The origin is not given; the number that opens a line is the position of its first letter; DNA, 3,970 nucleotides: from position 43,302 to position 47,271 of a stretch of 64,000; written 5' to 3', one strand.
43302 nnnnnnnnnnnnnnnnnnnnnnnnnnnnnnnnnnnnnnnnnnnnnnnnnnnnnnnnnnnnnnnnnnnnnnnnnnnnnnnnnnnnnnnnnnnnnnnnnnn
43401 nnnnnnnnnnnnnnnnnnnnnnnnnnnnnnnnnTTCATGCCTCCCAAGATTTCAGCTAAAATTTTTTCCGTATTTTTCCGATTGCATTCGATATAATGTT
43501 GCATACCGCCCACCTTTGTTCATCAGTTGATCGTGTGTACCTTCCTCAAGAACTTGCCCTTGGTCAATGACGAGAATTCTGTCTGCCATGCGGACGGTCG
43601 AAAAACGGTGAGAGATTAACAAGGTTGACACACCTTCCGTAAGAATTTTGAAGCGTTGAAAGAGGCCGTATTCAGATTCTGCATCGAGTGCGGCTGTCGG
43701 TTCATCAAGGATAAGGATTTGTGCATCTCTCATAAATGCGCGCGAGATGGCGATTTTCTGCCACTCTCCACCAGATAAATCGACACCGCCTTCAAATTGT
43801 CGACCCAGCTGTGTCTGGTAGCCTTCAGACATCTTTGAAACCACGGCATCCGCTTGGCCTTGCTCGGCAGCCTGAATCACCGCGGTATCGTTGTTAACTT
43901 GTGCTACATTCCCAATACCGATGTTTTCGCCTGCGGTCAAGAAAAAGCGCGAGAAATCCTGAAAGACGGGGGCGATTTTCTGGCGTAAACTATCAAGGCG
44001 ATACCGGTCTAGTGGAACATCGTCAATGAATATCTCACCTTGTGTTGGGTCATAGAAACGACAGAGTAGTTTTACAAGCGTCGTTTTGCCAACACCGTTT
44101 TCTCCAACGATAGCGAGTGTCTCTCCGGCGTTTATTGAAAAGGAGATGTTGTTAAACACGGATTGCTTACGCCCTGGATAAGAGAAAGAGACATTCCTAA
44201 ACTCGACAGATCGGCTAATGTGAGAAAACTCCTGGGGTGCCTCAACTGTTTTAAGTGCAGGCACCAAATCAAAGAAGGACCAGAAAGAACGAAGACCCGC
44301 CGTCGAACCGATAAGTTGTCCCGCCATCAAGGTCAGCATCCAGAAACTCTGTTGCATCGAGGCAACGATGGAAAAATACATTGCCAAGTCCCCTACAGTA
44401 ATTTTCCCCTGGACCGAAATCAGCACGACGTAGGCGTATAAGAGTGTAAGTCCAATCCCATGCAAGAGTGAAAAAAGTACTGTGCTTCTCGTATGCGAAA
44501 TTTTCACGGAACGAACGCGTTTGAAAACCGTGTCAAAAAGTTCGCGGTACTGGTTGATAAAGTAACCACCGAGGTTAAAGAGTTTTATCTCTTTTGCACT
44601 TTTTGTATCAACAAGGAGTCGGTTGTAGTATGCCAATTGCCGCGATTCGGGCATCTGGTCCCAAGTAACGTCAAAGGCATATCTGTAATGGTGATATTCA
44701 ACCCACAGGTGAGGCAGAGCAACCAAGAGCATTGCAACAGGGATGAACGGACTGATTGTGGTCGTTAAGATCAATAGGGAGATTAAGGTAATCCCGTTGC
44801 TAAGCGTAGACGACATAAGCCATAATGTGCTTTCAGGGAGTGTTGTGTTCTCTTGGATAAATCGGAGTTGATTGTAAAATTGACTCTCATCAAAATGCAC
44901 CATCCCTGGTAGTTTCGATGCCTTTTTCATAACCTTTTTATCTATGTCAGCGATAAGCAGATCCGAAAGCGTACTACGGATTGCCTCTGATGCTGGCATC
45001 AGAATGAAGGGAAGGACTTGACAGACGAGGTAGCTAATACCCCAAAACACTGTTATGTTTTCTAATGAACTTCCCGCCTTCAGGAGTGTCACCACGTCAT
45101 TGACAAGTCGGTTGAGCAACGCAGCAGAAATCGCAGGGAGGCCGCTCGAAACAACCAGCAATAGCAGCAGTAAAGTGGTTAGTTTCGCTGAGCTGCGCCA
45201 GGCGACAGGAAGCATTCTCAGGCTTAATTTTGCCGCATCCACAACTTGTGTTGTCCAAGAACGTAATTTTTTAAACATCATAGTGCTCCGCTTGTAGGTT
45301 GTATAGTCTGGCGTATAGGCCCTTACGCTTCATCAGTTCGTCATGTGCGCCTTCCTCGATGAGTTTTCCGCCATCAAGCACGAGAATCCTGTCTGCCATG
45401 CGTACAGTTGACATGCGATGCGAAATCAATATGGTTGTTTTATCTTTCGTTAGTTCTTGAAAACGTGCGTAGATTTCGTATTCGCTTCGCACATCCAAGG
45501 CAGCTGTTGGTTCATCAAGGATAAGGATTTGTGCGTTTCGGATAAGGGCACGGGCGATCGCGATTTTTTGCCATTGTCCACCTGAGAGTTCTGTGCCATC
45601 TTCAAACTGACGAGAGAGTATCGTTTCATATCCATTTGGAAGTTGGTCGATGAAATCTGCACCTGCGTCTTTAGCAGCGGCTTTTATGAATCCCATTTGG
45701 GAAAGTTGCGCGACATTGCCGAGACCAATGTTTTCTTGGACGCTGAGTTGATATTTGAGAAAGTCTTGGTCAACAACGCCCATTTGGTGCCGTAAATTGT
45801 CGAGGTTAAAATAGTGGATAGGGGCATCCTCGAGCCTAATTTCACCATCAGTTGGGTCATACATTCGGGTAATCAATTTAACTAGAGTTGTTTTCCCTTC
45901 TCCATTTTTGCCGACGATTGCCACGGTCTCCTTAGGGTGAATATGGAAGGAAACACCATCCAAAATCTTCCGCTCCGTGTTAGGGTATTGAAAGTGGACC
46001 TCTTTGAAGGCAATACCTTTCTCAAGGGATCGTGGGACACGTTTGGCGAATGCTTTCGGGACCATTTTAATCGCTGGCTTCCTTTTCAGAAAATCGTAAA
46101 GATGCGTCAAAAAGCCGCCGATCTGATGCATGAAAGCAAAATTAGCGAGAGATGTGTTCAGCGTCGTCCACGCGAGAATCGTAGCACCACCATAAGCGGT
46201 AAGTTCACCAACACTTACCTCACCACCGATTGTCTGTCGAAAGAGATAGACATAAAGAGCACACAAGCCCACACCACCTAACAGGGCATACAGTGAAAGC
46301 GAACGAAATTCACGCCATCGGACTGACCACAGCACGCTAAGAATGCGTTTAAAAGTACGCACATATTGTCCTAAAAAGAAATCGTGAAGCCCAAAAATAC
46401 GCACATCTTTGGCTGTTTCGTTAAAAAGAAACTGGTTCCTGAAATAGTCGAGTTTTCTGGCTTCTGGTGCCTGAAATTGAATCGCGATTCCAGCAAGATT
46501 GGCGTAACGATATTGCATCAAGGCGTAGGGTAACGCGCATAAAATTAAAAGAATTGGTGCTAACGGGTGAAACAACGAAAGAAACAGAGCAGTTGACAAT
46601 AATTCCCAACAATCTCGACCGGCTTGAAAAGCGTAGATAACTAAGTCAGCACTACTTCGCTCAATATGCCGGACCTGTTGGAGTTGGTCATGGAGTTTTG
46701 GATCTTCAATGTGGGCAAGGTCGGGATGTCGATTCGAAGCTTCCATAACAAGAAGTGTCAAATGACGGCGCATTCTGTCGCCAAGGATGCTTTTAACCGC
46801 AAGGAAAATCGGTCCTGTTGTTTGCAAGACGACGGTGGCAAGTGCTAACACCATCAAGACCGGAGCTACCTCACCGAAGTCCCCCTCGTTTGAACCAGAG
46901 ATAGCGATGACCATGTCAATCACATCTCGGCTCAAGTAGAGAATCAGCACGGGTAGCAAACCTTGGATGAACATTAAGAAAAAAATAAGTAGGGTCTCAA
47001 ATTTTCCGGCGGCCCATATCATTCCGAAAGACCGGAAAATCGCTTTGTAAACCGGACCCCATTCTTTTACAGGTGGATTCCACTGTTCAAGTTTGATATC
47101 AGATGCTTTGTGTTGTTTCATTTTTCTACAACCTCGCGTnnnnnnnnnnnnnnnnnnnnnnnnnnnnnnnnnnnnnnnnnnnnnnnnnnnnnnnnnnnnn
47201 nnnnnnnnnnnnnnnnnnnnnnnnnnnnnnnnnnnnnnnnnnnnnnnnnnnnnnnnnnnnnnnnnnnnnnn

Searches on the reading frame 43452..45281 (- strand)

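Call 50: search_protein_families(library=pfam, proteins=[window:43452-45281:-], max_evalue=0.01)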
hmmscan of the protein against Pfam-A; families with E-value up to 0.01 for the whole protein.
window:43452-45281:- (609 aa): 6 families
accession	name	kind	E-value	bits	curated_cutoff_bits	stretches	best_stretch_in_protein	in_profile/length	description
PF00005.33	ABC_tran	-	4.2e-33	115.3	25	1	376-530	1-137/137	ABC transporter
PF00664.28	ABC_membrane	-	0.00012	22.3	28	1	37-312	3-273/274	ABC transporter transmembrane region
PF02463.25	SMC_N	-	0.00013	21.9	40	0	501-573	136-212/220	RecF/RecN/SMC N terminal domain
PF13304.12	AAA_21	-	0.00016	22.3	27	0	390-406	3-19/304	AAA domain, putative AbiEii toxin, Type IV TA system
PF13401.12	AAA_22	-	0.0031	18.3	27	0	389-435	8-53/130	AAA domain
PF13175.12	AAA_15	-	0.0087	16.1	32.1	0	383-421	19-62/374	AAA ATPase domain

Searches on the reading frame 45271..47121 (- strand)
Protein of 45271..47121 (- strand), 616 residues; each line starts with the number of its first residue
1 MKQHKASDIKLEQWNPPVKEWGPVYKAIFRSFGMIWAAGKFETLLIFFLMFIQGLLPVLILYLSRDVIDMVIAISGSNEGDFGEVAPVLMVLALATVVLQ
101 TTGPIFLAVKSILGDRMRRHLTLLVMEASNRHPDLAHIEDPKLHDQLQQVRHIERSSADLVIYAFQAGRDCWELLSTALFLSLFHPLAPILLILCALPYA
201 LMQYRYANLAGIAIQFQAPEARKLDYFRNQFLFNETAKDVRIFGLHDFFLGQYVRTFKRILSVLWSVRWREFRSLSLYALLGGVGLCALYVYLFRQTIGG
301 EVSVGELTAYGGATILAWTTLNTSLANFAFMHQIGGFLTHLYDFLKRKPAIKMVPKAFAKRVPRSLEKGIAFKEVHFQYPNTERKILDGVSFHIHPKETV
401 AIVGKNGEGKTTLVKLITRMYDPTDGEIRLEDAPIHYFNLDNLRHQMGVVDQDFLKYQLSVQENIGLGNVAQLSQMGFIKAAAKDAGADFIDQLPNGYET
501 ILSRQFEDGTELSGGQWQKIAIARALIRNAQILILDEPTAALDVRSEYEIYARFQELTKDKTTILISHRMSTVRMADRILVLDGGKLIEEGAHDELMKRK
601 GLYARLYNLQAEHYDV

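Call 50: search_protein_families(library=pfam, proteins=[window:45271-47121:-], max_evalue=0.01)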
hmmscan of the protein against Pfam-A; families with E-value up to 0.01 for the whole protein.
window:45271-47121:- (616 aa): 6 families
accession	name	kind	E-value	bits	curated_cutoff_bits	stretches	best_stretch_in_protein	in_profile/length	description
PF00005.33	ABC_tran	-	3.5e-34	118.8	25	1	387-540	1-137/137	ABC transporter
PF02463.25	SMC_N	-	8.8e-07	29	40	1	399-580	26-209/220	RecF/RecN/SMC N terminal domain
PF13304.12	AAA_21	-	4e-05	24.3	27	0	511-568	237-298/304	AAA domain, putative AbiEii toxin, Type IV TA system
PF09818.15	ABC_ATPase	-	4.4e-05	23.1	23.2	0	489-546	139-192/283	P-loop domain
PF13555.12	AAA_29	-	0.0037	17.4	27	1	387-414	12-39/61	P-loop containing region of AAA domain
PF13175.12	AAA_15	-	0.007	16.5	32.1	0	393-438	18-68/374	AAA ATPase domain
